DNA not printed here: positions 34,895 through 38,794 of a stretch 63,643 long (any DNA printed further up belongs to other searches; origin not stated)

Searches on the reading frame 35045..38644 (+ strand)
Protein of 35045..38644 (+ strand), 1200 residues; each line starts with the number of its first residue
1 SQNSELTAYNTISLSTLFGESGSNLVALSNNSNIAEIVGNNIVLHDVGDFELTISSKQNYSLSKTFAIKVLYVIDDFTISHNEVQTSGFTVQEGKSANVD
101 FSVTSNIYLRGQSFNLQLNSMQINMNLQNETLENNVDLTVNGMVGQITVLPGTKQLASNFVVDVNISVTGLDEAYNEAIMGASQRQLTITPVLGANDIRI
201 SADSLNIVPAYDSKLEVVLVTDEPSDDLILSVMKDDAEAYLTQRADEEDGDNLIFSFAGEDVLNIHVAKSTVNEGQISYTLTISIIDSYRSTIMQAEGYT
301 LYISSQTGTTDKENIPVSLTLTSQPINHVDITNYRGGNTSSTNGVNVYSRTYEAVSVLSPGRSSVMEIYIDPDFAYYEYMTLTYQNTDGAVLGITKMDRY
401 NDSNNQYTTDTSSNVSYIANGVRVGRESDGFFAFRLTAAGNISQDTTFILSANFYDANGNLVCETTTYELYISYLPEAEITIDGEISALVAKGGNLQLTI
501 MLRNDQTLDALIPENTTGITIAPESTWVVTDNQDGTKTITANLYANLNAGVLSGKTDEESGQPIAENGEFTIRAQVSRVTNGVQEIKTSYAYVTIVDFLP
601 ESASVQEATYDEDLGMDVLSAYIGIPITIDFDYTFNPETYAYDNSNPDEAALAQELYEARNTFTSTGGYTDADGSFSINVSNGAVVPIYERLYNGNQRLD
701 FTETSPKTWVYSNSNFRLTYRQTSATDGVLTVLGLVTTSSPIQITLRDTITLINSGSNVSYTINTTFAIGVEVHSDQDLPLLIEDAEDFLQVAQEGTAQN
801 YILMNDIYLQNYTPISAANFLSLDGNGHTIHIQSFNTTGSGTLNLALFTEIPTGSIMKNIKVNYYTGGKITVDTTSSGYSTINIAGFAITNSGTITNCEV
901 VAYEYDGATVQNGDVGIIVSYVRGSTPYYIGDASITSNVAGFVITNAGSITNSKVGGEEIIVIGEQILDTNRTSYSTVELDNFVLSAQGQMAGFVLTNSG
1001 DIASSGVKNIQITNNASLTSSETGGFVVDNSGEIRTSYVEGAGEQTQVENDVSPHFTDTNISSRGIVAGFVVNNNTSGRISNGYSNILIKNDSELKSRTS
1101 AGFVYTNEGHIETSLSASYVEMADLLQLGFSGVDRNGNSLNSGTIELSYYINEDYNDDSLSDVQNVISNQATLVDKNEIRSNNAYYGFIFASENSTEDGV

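Call 78: search_solved_structures(query=A4, max_evalue=1)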
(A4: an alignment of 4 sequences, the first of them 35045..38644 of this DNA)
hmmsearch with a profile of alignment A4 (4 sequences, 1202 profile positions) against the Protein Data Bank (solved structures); distinct sequences matched with E-value up to 1: 8.
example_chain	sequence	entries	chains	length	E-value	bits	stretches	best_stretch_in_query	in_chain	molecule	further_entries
2of8_A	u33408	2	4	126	0.071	13.8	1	387-471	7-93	Avidin-related protein 4/5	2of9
2fhl_A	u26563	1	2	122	0.092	13.5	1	387-471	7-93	Avidin-related protein 4/5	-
2ofa_A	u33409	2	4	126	0.1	13.3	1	387-471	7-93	Avidin-related protein 4/5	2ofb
1y52_X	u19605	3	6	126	0.1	13.3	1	387-471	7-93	Avidin-related protein 4/5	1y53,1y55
2fhn_X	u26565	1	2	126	0.1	13.3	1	387-471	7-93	Avidin-related protein 4/5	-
7xxx_A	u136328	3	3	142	0.3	11.8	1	27-115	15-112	Galectin-10/Charcot-Leyden crystal protein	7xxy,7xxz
7xxu_A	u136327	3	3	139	0.49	11.1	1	52-115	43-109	Galectin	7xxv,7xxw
1wbi_A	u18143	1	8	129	0.51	11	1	386-472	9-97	AVIDIN-RELATED PROTEIN 2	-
